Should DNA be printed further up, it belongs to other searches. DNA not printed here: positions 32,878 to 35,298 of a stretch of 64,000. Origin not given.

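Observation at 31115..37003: Possible five-gene unit: YheO-type regulator, ThrC-like PLP enzyme, GltD-like oxidoreductase with NuoF fragment, [FeFe]-hydrogenase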

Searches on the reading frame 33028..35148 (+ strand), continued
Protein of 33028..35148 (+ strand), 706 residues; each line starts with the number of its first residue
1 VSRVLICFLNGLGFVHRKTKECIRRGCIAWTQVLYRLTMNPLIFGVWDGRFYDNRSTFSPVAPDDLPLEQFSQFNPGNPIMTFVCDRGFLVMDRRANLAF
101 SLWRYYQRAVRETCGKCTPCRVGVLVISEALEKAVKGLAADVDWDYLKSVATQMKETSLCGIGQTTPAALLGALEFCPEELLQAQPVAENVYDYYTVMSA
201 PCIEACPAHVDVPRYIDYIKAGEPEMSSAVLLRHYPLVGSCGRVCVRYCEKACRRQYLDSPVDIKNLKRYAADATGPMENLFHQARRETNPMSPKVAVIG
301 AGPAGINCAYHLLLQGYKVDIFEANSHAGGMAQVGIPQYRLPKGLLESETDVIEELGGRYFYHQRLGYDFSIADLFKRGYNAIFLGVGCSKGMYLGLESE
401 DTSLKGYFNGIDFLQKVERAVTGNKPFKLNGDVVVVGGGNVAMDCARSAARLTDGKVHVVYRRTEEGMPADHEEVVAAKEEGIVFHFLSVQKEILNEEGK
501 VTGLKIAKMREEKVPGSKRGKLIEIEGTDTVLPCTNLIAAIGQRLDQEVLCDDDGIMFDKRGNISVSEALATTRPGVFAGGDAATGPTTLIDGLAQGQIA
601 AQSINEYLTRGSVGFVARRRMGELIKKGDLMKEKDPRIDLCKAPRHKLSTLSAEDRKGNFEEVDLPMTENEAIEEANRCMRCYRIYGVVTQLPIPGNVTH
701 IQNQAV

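Call 28: find_homologous_proteins(query=window:33142-35148:+)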
Query window:33142-35148:+ (668 aa): 7698 proteins with E <= 0.001 among 8000 candidates; the best 120 are listed.
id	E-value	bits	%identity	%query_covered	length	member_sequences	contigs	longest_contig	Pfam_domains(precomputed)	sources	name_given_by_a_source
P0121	0.0e+0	1460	93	100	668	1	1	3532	PF01946.24,PF01266.31,PF10589.15,PF13450.13,PF14691.12,PF07992.21,PF00070.34,PF13738.13,PF03486.21,PF12831.14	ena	-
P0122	0.0e+0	1453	92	100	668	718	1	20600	PF01946.24,PF01266.31,PF10589.15,PF13450.13,PF14691.12,PF07992.21,PF00070.34,PF13738.13,PF03486.21,PF12831.14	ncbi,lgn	-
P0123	0.0e+0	1352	85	100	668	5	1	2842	PF01266.31,PF10589.15,PF13450.13,PF14691.12,PF07992.21,PF00070.34,PF13738.13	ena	-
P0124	0.0e+0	1309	82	100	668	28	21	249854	PF01266.31,PF10589.15,PF13450.13,PF14691.12,PF07992.21,PF00070.34,PF13738.13,PF12831.14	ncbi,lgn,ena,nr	ncbi:MAG TPA: FAD-dependent oxidoreductase [Candidatus Aphodousia faecipullorum]|nr:FAD-dependent ox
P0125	0.0e+0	1298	82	100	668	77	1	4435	PF01946.24,PF01266.31,PF10589.15,PF13450.13,PF14691.12,PF07992.21,PF00070.34,PF13738.13,PF03486.21,PF12831.14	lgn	-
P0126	0.0e+0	1297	81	100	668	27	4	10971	PF01946.24,PF01266.31,PF10589.15,PF13450.13,PF14691.12,PF07992.21,PF00070.34,PF13738.13,PF12831.14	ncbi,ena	-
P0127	0.0e+0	1273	80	100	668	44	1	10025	PF01946.24,PF01266.31,PF10589.15,PF13450.13,PF14691.12,PF07992.21,PF00070.34,PF13738.13,PF12831.14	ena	-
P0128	0.0e+0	1242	78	100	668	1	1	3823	PF01946.24,PF01266.31,PF10589.15,PF13450.13,PF14691.12,PF07992.21,PF00070.34,PF13738.13,PF12831.14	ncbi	-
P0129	0.0e+0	1224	77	100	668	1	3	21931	PF01946.24,PF01266.31,PF10589.15,PF13450.13,PF14691.12,PF07992.21,PF00070.34,PF13738.13,PF12831.14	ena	-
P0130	0.0e+0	1211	78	100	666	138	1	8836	PF01946.24,PF01266.31,PF10589.15,PF13450.13,PF14691.12,PF07992.21,PF00070.34,PF13738.13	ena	-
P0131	0.0e+0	1199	76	100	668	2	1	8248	PF01266.31,PF10589.15,PF13450.13,PF14691.12,PF07992.21,PF00070.34,PF13738.13,PF03486.21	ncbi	-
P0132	0.0e+0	1191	75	100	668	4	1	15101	PF01946.24,PF01266.31,PF10589.15,PF13450.13,PF14691.12,PF07992.21,PF00070.34,PF13738.13,PF12831.14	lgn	-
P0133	2.8e-284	963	90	67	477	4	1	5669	PF01946.24,PF01266.31,PF10589.15,PF13450.13,PF14691.12,PF07992.21,PF00070.34,PF13738.13,PF12831.14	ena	-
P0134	5.0e-271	919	90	63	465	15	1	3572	PF01946.24,PF01266.31,PF10589.15,PF13450.13,PF14691.12,PF07992.21,PF00070.34,PF13738.13,PF03486.21,PF12831.14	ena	-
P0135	7.5e-266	902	60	99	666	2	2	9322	PF01946.24,PF01266.31,PF10589.15,PF13450.13,PF14691.12,PF07992.21,PF00070.34,PF13738.13,PF12831.14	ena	-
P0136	7.0e-265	899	59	99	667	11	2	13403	PF01266.31,PF10589.15,PF13450.13,PF14691.12,PF07992.21,PF00070.34,PF13738.13,PF03486.21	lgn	-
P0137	1.5e-264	898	59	99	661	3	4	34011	PF01946.24,PF01266.31,PF10589.15,PF13450.13,PF14691.12,PF07992.21,PF00070.34,PF13738.13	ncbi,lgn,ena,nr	ncbi:MAG: FAD-dependent oxidoreductase [Desulfovibrionaceae bacterium]|nr:FAD-dependent oxidoreducta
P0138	3.1e-264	896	60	98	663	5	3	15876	PF01946.24,PF01266.31,PF10589.15,PF13450.13,PF14691.12,PF07992.21,PF00070.34,PF13738.13,PF03486.21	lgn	-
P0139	1.2e-263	895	60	99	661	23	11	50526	PF01946.24,PF01266.31,PF10589.15,PF13450.13,PF14691.12,PF00890.31,PF07992.21,PF00070.34,PF13738.13,PF12831.14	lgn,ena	-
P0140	9.7e-262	888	59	98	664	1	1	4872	PF01946.24,PF01266.31,PF10589.15,PF13450.13,PF14691.12,PF07992.21,PF00070.34,PF13738.13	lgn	-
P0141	1.6e-261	888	59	99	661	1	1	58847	PF01946.24,PF01266.31,PF10589.15,PF13450.13,PF14691.12,PF07992.21,PF00070.34,PF13738.13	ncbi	-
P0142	1.6e-261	888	59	99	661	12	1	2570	PF01946.24,PF01266.31,PF10589.15,PF13450.13,PF14691.12,PF00890.31,PF07992.21,PF00070.34,PF13738.13,PF03486.21,PF12831.14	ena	-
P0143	7.4e-258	875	58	99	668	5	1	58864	PF01266.31,PF10589.15,PF13450.13,PF14691.12,PF07992.21,PF00070.34,PF13738.13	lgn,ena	-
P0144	1.0e-257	875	58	98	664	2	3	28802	PF01946.24,PF01266.31,PF10589.15,PF13450.13,PF14691.12,PF07992.21,PF00070.34,PF13738.13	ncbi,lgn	-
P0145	4.8e-257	873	58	99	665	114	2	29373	PF01946.24,PF01266.31,PF10589.15,PF13450.13,PF14691.12,PF00890.31,PF07992.21,PF00070.34,PF13738.13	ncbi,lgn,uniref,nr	ncbi:FAD-dependent oxidoreductase [uncultured Parasutterella sp.]|uniref:FAD-dependent oxidoreductas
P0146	1.5e-256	871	58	98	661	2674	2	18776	PF01946.24,PF01266.31,PF10589.15,PF13450.13,PF14691.12,PF00890.31,PF07992.21,PF00070.34,PF13738.13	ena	-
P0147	5.7e-255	866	56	100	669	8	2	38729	PF01946.24,PF01266.31,PF10589.15,PF13450.13,PF14691.12,PF07992.21,PF00070.34,PF13738.13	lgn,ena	-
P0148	1.5e-253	861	59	99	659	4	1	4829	PF01946.24,PF10589.15,PF13450.13,PF14691.12,PF07992.21,PF00070.34,PF13738.13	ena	-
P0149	2.1e-252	857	57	98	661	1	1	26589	PF01946.24,PF01266.31,PF10589.15,PF13450.13,PF14691.12,PF07992.21,PF00070.34,PF13738.13,PF03486.21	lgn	-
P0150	2.1e-251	854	57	99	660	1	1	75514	PF01946.24,PF01266.31,PF10589.15,PF13450.13,PF14691.12,PF00890.31,PF07992.21,PF00070.34,PF13738.13,PF03486.21,PF12831.14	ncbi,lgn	-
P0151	2.6e-250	850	57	98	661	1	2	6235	PF01946.24,PF01266.31,PF10589.15,PF13450.13,PF14691.12,PF07992.21,PF00070.34,PF13738.13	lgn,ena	-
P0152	6.8e-249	846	57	99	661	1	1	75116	PF01946.24,PF01266.31,PF10589.15,PF13450.13,PF14691.12,PF00890.31,PF07992.21,PF00070.34,PF13738.13,PF03486.21,PF12831.14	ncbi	-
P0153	1.0e-245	835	56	99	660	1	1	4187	PF01946.24,PF01266.31,PF10589.15,PF13450.13,PF14691.12,PF07992.21,PF00070.34,PF13738.13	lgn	-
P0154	4.9e-243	826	56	99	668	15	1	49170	PF01266.31,PF10589.15,PF01593.31,PF13450.13,PF14691.12,PF07992.21,PF00070.34,PF13738.13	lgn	-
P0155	1.9e-241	821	57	99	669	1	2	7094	PF01946.24,PF01266.31,PF10589.15,PF13450.13,PF14691.12,PF07992.21,PF00070.34,PF13738.13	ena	-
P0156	7.4e-240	816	56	99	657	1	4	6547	PF10589.15,PF13450.13,PF14691.12,PF07992.21,PF00070.34,PF13738.13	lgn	-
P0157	2.6e-239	814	56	99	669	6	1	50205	PF01946.24,PF01266.31,PF10589.15,PF13450.13,PF14691.12,PF07992.21,PF00070.34,PF13738.13,PF12831.14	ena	-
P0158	4.3e-238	810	85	62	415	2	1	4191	PF01946.24,PF01266.31,PF13450.13,PF07992.21,PF00070.34,PF13738.13,PF03486.21,PF12831.14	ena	-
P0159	9.9e-238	809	82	64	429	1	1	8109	PF01946.24,PF01266.31,PF13450.13,PF07992.21,PF00070.34,PF13738.13,PF03486.21,PF12831.14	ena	-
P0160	1.8e-237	808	56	99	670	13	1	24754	PF01266.31,PF10589.15,PF13450.13,PF14691.12,PF00890.31,PF07992.21,PF00070.34,PF13738.13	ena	-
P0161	3.8e-237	807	54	99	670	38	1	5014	PF01946.24,PF01266.31,PF10589.15,PF13450.13,PF14691.12,PF07992.21,PF00070.34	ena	-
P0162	1.1e-236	805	56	99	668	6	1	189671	PF01946.24,PF01266.31,PF10589.15,PF13450.13,PF14691.12,PF00890.31,PF07992.21,PF00070.34,PF13738.13,PF12831.14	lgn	-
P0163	1.4e-236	805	55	99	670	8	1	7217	PF01946.24,PF10589.15,PF13450.13,PF14691.12,PF07992.21,PF00070.34,PF13738.13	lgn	-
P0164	2.1e-236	804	55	99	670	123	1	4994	PF01266.31,PF10589.15,PF13450.13,PF14691.12,PF07992.21,PF00070.34,PF13738.13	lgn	-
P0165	6.5e-236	803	55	99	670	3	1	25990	PF01266.31,PF10589.15,PF13450.13,PF14691.12,PF07992.21,PF00070.34,PF13738.13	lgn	-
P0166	2.6e-235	801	54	99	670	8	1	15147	PF10589.15,PF13450.13,PF14691.12,PF07992.21,PF00070.34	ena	-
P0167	9.2e-235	799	54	99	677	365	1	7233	PF01946.24,PF01266.31,PF10589.15,PF13450.13,PF14691.12,PF07992.21,PF00070.34,PF13738.13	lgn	-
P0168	1.3e-234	799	54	99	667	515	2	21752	PF01946.24,PF01266.31,PF10589.15,PF13450.13,PF14691.12,PF07992.21,PF00070.34,PF13738.13,PF12831.14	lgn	-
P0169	3.7e-234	797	54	100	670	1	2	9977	PF10589.15,PF13450.13,PF14691.12,PF07992.21,PF00070.34,PF13738.13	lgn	-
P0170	3.7e-234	797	54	99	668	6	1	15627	PF01946.24,PF01266.31,PF10589.15,PF13450.13,PF14691.12,PF07992.21,PF00070.34,PF13738.13,PF12831.14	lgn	-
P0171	4.1e-234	797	54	99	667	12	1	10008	PF10589.15,PF13450.13,PF14691.12,PF07992.21,PF00070.34,PF13738.13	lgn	-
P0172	9.8e-234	796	54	99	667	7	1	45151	PF10589.15,PF13450.13,PF14691.12,PF07992.21,PF00070.34,PF13738.13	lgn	-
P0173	2.4e-233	794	55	99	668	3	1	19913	PF01266.31,PF10589.15,PF13450.13,PF14691.12,PF07992.21,PF00070.34,PF13738.13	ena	-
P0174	3.8e-233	794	55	99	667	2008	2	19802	PF01266.31,PF10589.15,PF13450.13,PF14691.12,PF07992.21,PF00070.34,PF13738.13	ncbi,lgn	-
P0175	4.2e-232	790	54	99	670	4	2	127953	PF01946.24,PF01266.31,PF10589.15,PF13450.13,PF14691.12,PF07992.21,PF00070.34,PF13738.13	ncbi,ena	-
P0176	1.3e-231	789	54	99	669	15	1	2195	PF01946.24,PF01266.31,PF10589.15,PF13450.13,PF14691.12,PF07992.21,PF13738.13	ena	-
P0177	1.5e-231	788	79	62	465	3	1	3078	PF01946.24,PF01266.31,PF10589.15,PF13450.13,PF14691.12,PF07992.21,PF00070.34,PF13738.13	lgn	-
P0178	4.8e-230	783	54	99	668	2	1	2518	PF01266.31,PF10589.15,PF13450.13,PF14691.12,PF07992.21,PF00070.34,PF13738.13,PF03486.21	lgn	-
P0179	5.5e-230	783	55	99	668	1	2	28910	PF01266.31,PF10589.15,PF13450.13,PF14691.12,PF07992.21,PF00070.34,PF13738.13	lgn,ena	-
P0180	6.6e-230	783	54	99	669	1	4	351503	PF01946.24,PF01266.31,PF10589.15,PF13450.13,PF14691.12,PF07992.21,PF00070.34,PF13738.13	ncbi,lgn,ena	-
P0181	6.9e-230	783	53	99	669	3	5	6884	PF01266.31,PF10589.15,PF13450.13,PF14691.12,PF07992.21,PF00070.34,PF13738.13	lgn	-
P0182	7.9e-230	783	55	99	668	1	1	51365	PF01266.31,PF10589.15,PF13450.13,PF14691.12,PF07992.21,PF00070.34,PF13738.13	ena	-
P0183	8.3e-230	783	53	98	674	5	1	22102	PF01946.24,PF10589.15,PF13450.13,PF14691.12,PF07992.21,PF00070.34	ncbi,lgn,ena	-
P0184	9.3e-230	783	55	99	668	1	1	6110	PF01266.31,PF10589.15,PF13450.13,PF14691.12,PF07992.21,PF00070.34,PF13738.13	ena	-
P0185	1.0e-229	782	53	99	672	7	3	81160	PF01946.24,PF01266.31,PF10589.15,PF13450.13,PF14691.12,PF07992.21,PF00070.34,PF13738.13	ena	-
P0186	1.1e-229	782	55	99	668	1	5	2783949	PF01266.31,PF10589.15,PF13450.13,PF14691.12,PF07992.21,PF00070.34,PF13738.13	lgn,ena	-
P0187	1.1e-229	782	55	99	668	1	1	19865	PF01266.31,PF10589.15,PF13450.13,PF14691.12,PF07992.21,PF00070.34,PF13738.13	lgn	-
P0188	1.1e-229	782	55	99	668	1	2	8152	PF01266.31,PF10589.15,PF13450.13,PF14691.12,PF07992.21,PF00070.34,PF13738.13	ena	-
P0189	1.4e-229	782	54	99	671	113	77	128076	PF01946.24,PF01266.31,PF10589.15,PF01593.31,PF13450.13,PF14691.12,PF00890.31,PF07992.21,PF00070.34,PF13738.13,PF12831.14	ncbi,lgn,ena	-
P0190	2.0e-229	781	55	99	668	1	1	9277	PF01266.31,PF10589.15,PF13450.13,PF14691.12,PF07992.21,PF00070.34,PF13738.13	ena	-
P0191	2.1e-229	781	55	99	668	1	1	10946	PF01266.31,PF10589.15,PF13450.13,PF14691.12,PF07992.21,PF00070.34,PF13738.13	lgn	-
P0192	2.7e-229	781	55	99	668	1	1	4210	PF01266.31,PF10589.15,PF13450.13,PF14691.12,PF07992.21,PF00070.34,PF13738.13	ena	-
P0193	2.8e-229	781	55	99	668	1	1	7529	PF01266.31,PF10589.15,PF13450.13,PF14691.12,PF07992.21,PF00070.34,PF13738.13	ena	-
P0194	2.9e-229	781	55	99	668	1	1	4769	PF01266.31,PF10589.15,PF13450.13,PF14691.12,PF07992.21,PF00070.34,PF13738.13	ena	-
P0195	2.9e-229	781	55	99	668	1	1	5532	PF01266.31,PF10589.15,PF13450.13,PF14691.12,PF07992.21,PF00070.34,PF13738.13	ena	-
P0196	3.7e-229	781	55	99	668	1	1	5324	PF01266.31,PF10589.15,PF13450.13,PF14691.12,PF07992.21,PF00070.34,PF13738.13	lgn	-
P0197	3.8e-229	781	55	99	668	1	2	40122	PF01266.31,PF10589.15,PF13450.13,PF14691.12,PF07992.21,PF00070.34,PF13738.13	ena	-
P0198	3.8e-229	781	55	99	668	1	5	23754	PF01266.31,PF10589.15,PF13450.13,PF14691.12,PF07992.21,PF00070.34,PF13738.13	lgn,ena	-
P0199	3.9e-229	780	55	99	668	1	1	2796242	PF01266.31,PF10589.15,PF13450.13,PF14691.12,PF07992.21,PF00070.34,PF13738.13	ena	-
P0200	3.9e-229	780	55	99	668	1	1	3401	PF01266.31,PF10589.15,PF13450.13,PF14691.12,PF07992.21,PF00070.34,PF13738.13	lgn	-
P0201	4.0e-229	780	55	99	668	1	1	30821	PF01266.31,PF10589.15,PF13450.13,PF14691.12,PF07992.21,PF00070.34,PF13738.13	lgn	-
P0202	4.1e-229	780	55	99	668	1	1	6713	PF01266.31,PF10589.15,PF13450.13,PF14691.12,PF07992.21,PF00070.34,PF13738.13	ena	-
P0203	4.2e-229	780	55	99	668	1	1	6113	PF01266.31,PF10589.15,PF13450.13,PF14691.12,PF07992.21,PF00070.34,PF13738.13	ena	-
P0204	4.2e-229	780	55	99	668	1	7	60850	PF01266.31,PF10589.15,PF13450.13,PF14691.12,PF07992.21,PF00070.34,PF13738.13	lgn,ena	-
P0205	4.3e-229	780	55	99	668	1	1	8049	PF01266.31,PF10589.15,PF13450.13,PF14691.12,PF07992.21,PF00070.34,PF13738.13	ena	-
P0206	4.3e-229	780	55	99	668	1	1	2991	PF01266.31,PF10589.15,PF13450.13,PF14691.12,PF07992.21,PF00070.34,PF13738.13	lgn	-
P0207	5.1e-229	780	55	99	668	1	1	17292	PF01266.31,PF10589.15,PF13450.13,PF14691.12,PF07992.21,PF00070.34,PF13738.13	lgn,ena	-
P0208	5.2e-229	780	54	99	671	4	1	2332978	PF01946.24,PF01266.31,PF10589.15,PF13450.13,PF14691.12,PF07992.21,PF00070.34,PF13738.13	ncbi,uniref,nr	ncbi:FAD-dependent oxidoreductase [Mesosutterella sp. AGMB02718]|uniref:FAD-dependent oxidoreductase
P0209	5.3e-229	780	55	99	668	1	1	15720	PF01266.31,PF10589.15,PF13450.13,PF14691.12,PF07992.21,PF00070.34,PF13738.13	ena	-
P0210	5.3e-229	780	55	99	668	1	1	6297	PF01266.31,PF10589.15,PF13450.13,PF14691.12,PF07992.21,PF00070.34,PF13738.13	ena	-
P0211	5.4e-229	780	55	99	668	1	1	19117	PF01266.31,PF10589.15,PF13450.13,PF14691.12,PF07992.21,PF00070.34,PF13738.13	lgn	-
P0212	5.5e-229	780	55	99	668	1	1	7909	PF01266.31,PF10589.15,PF13450.13,PF14691.12,PF07992.21,PF00070.34,PF13738.13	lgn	-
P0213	5.5e-229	780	55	99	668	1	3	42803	PF01266.31,PF10589.15,PF13450.13,PF14691.12,PF07992.21,PF00070.34,PF13738.13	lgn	-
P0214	5.6e-229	780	55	99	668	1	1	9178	PF01266.31,PF10589.15,PF13450.13,PF14691.12,PF07992.21,PF00070.34,PF13738.13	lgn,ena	-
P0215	5.6e-229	780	55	99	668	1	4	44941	PF01266.31,PF10589.15,PF13450.13,PF14691.12,PF07992.21,PF00070.34,PF13738.13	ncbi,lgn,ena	-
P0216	5.8e-229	780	55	99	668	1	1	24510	PF01266.31,PF10589.15,PF13450.13,PF14691.12,PF07992.21,PF00070.34,PF13738.13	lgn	-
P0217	6.0e-229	780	55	99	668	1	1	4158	PF01266.31,PF10589.15,PF13450.13,PF14691.12,PF07992.21,PF00070.34,PF13738.13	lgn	-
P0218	7.4e-229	780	55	99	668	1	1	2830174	PF01266.31,PF10589.15,PF13450.13,PF14691.12,PF07992.21,PF00070.34,PF13738.13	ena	-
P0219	7.5e-229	780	55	99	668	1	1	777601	PF01266.31,PF10589.15,PF13450.13,PF14691.12,PF07992.21,PF00070.34,PF13738.13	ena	-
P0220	7.5e-229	780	55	99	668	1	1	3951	PF01266.31,PF10589.15,PF13450.13,PF14691.12,PF07992.21,PF00070.34,PF13738.13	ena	-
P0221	7.5e-229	780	55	99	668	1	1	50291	PF01266.31,PF10589.15,PF13450.13,PF14691.12,PF07992.21,PF00070.34,PF13738.13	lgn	-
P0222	7.5e-229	780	55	99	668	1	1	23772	PF01266.31,PF10589.15,PF13450.13,PF14691.12,PF07992.21,PF00070.34,PF13738.13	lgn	-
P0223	7.7e-229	780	55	99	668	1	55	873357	PF01266.31,PF10589.15,PF13450.13,PF14691.12,PF07992.21,PF00070.34,PF13738.13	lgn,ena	-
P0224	8.5e-229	779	55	99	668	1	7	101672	PF01266.31,PF10589.15,PF13450.13,PF14691.12,PF07992.21,PF00070.34,PF13738.13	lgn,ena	-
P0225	8.8e-229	779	55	99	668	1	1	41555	PF01266.31,PF10589.15,PF13450.13,PF14691.12,PF07992.21,PF00070.34,PF13738.13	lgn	-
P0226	9.3e-229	779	55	99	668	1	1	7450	PF01266.31,PF10589.15,PF13450.13,PF14691.12,PF07992.21,PF00070.34,PF13738.13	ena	-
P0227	9.6e-229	779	55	99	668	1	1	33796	PF01266.31,PF10589.15,PF13450.13,PF14691.12,PF07992.21,PF00070.34,PF13738.13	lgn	-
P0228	9.7e-229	779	55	99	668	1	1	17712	PF01266.31,PF10589.15,PF13450.13,PF14691.12,PF07992.21,PF00070.34,PF13738.13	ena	-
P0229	1.0e-228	779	55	99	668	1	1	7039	PF01266.31,PF10589.15,PF13450.13,PF14691.12,PF07992.21,PF00070.34,PF13738.13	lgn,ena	-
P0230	1.0e-228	779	55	99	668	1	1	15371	PF01266.31,PF10589.15,PF13450.13,PF14691.12,PF07992.21,PF00070.34,PF13738.13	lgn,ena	-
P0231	1.0e-228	779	55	99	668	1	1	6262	PF01266.31,PF10589.15,PF13450.13,PF14691.12,PF07992.21,PF00070.34,PF13738.13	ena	-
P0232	1.0e-228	779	55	99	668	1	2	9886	PF01266.31,PF10589.15,PF13450.13,PF14691.12,PF07992.21,PF00070.34,PF13738.13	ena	-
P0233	1.0e-228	779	55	99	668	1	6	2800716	PF01266.31,PF10589.15,PF13450.13,PF14691.12,PF07992.21,PF00070.34,PF13738.13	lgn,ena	-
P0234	1.0e-228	779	55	99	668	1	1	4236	PF01266.31,PF10589.15,PF13450.13,PF14691.12,PF07992.21,PF00070.34,PF13738.13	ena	-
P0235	1.1e-228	779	55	99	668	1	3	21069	PF01266.31,PF10589.15,PF13450.13,PF14691.12,PF07992.21,PF00070.34,PF13738.13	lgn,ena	-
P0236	1.1e-228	779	55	99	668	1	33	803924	PF01266.31,PF10589.15,PF13450.13,PF14691.12,PF07992.21,PF00070.34,PF13738.13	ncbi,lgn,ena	-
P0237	1.1e-228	779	55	99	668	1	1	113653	PF01266.31,PF10589.15,PF13450.13,PF14691.12,PF07992.21,PF00070.34,PF13738.13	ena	-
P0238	1.1e-228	779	55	99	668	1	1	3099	PF01266.31,PF10589.15,PF13450.13,PF14691.12,PF07992.21,PF00070.34,PF13738.13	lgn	-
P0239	1.1e-228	779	55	99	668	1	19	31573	PF01266.31,PF10589.15,PF13450.13,PF14691.12,PF07992.21,PF00070.34,PF13738.13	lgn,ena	-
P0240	1.1e-228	779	55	99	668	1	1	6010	PF01266.31,PF10589.15,PF13450.13,PF14691.12,PF07992.21,PF00070.34,PF13738.13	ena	-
